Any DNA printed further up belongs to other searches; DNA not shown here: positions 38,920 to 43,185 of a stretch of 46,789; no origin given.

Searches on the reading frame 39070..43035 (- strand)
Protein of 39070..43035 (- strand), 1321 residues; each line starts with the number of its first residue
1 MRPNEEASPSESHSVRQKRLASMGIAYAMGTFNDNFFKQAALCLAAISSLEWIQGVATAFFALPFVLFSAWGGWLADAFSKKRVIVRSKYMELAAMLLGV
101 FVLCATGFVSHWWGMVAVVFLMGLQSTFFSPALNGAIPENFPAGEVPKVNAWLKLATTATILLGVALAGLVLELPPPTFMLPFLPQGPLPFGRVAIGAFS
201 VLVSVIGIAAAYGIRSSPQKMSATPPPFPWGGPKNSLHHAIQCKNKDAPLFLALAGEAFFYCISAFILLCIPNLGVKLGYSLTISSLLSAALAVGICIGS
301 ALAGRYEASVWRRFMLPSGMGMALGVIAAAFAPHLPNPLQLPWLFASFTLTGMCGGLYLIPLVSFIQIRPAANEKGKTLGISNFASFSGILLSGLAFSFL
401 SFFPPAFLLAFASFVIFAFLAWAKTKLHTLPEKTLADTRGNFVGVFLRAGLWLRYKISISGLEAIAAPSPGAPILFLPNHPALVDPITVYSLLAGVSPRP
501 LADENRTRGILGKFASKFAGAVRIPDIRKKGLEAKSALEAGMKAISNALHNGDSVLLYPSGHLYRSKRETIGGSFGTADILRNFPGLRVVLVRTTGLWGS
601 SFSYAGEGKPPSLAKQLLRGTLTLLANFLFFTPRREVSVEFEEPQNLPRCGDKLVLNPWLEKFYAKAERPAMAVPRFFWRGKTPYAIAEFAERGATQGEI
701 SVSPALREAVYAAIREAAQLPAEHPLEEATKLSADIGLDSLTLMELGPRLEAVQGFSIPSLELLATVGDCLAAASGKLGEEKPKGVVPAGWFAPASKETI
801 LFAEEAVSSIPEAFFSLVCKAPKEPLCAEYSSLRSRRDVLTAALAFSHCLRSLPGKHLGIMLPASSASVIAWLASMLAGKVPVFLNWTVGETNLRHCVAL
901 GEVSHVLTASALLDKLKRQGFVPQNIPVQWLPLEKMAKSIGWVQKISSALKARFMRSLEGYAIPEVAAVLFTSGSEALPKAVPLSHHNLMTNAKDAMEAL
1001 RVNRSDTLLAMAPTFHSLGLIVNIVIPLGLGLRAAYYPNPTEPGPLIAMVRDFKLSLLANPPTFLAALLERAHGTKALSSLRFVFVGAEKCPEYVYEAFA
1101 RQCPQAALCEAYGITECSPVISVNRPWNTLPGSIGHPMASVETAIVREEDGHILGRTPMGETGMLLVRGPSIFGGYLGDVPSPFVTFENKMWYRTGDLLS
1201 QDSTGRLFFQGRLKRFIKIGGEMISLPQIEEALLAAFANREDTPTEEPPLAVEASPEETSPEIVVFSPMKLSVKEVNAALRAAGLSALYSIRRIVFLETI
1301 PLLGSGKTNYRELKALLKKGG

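Call 16: find_encoding_contigs(protein=window:39070-43035:-, flank=10000, max_places=10)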
Protein window:39070-43035:- (1321 aa): 8 contigs read that carry it; 2 places shown.
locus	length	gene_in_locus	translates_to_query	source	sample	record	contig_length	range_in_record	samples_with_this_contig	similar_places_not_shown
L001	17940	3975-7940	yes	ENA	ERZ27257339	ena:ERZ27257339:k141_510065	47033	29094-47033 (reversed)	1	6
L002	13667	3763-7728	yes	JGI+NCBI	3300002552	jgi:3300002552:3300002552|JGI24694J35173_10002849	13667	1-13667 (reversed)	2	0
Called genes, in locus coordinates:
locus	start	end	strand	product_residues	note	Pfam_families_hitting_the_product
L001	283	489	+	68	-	-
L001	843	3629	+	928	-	PF00580:UvrD-helicase (faint), PF01443:Viral_helicase1 (faint), PF09848:SLFN-g3_helicase (faint), PF13086:AAA_11, PF13245:AAA_19 (weak), PF13604:AAA_30 (faint), PF13087:AAA_12, PF10881:DUF2726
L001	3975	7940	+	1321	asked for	PF05977:MFS_3, PF07690:MFS_1, PF00501:AMP-binding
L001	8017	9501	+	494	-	PF09852:DUF2079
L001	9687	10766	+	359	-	PF00535:Glycos_transf_2, PF04138:GtrA_DPMS_TM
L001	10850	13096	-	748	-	PF10136:SpecificRecomb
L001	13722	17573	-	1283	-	-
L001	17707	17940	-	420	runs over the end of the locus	PF13439:Glyco_transf_4, PF13579:Glyco_trans_4_4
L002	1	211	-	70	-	?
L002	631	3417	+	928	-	PF00580:UvrD-helicase (faint), PF01443:Viral_helicase1 (faint), PF09848:SLFN-g3_helicase (faint), PF13086:AAA_11, PF13245:AAA_19 (weak), PF13604:AAA_30 (faint), PF13087:AAA_12, PF10881:DUF2726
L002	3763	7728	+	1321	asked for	PF05977:MFS_3, PF07690:MFS_1, PF00501:AMP-binding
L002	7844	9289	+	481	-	PF09852:DUF2079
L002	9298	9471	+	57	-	-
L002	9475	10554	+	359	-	PF00535:Glycos_transf_2, PF04138:GtrA_DPMS_TM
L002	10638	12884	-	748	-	PF10136:SpecificRecomb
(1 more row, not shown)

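Call 19: search_protein_families(library=pfam, proteins=[window:39070-43035:-], max_evalue=0.00001)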
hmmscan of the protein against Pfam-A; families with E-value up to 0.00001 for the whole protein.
window:39070-43035:- (1321 aa): 3 families
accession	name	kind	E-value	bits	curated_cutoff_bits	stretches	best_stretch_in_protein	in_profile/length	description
PF00501.34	AMP-binding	-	1.5e-56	192.3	29.9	1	837-1177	25-384/384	AMP-binding enzyme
PF07690.21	MFS_1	-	2.1e-21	76.7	33.4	2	54-393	34-346/347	Major Facilitator Superfamily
PF05977.19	MFS_3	-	6.1e-08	32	27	1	59-174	52-165/524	Transmembrane secretion effector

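Call 55: find_related_loci(query=window:39070-43035:-, collection=metagenome_contigs, flank=8000)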
Query window:39070-43035:- (1321 aa) in metagenome_contigs; peptide patterns used: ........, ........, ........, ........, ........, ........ (x = any residue, [..] = any of these).
462 stretches matched a pattern; 296 encode a relative of the query (tblastn E <= 1e-3); the best 80 are kept; 80 distinct loci.
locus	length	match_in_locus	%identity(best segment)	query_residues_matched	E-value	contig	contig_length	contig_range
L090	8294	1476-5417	82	6-1319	0e+0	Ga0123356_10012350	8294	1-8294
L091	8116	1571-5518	68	1-1319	0e+0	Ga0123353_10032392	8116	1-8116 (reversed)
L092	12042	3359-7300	69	1-1317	0e+0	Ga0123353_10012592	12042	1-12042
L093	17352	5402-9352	68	4-1321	0e+0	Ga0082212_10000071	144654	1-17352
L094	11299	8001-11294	68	1-1100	0e+0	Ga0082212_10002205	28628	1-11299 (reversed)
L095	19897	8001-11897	59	1-1314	0e+0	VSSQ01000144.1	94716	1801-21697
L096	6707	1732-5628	59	1-1314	0e+0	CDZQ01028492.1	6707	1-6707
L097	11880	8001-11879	59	8-1311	0e+0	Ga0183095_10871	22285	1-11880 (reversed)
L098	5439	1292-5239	55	6-1318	0e+0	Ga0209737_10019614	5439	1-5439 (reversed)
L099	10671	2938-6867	57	3-1318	0e+0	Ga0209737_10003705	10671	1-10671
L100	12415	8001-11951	56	3-1319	0e+0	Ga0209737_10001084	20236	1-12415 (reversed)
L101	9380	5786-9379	55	9-1199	0e+0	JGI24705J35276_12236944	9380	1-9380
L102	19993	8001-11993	56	5-1318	0e+0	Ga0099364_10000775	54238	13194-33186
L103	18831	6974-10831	41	13-1317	0e+0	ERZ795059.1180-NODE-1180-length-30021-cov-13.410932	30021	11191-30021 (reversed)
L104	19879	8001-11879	42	1-1317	0e+0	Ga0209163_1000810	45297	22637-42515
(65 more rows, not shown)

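Call 93: search_protein_families(library=padloc, alignment_id=A8, max_evalue=1e-10)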
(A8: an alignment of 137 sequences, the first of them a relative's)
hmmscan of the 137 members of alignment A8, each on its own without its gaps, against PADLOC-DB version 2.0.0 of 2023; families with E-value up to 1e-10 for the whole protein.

A. member 1, L126:1637-1879:- (80 aa): 0 families

B. families by the number of members that match (of 137 scanned): 17 families
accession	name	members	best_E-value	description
PDLC04135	mad3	3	4.5e-57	mads_3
PDLC04140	mad8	3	3.5e-21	mads_8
PDLC01720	Csa3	2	2.4e-14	Csa3_1_CAS-I-II-III-IV-V-VI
PDLC01438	Csa3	2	7.7e-14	"CAS-I,CAS-II,CAS-III,CAS-IV,CAS-V,CAS-VI; associated_signaling"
PDLC02914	ATPase-Toprim_I-B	2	4.1e-12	-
PDLC02506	BrxL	1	0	BrxL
PDLC02508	BrxL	1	7.2e-209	BrxL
PDLC02509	BrxL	1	6.8e-152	BrxL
PDLC02505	BrxL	1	5.2e-82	BrxL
PDLC02507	BrxL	1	1e-59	BrxL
PDLC03650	REase_III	1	1.7e-32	Type III restriction enzyme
PDLC04783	PDC-M72A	1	2.4e-30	-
PDLC02960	RT-Protease_XI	1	3.7e-20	single gene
PDLC02959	RT-Protease_XI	1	4e-18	single gene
PDLC02908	Ankyrin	1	2.8e-17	-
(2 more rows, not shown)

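Call 106: search_protein_families(library=pfam, proteins=[L090:1117-1467:+], max_evalue=0.01)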
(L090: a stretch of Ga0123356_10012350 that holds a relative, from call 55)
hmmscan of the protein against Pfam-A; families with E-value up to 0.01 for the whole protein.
L090:1117-1467:+ (117 aa): 6 families
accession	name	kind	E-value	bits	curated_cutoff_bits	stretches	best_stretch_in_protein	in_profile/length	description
PF12840.13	HTH_20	-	6.5e-08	32.9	27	1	25-73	1-49/51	Helix-turn-helix domain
PF01022.26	HTH_5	-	7.3e-08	32.6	22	1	27-70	1-43/47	Bacterial regulatory protein, arsR family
PF08279.18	HTH_11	-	0.0005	20.3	25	1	30-70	2-43/55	HTH domain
PF21476.4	PF0610-like_N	-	0.00065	20.3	33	1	29-68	2-40/50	PF0610-like, N-terminal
PF00392.27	GntR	-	0.0027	17.8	27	1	28-75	8-57/64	Bacterial regulatory proteins, gntR family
PF08222.17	HTH_CodY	-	0.0084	16.1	27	0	43-80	5-42/61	CodY helix-turn-helix domain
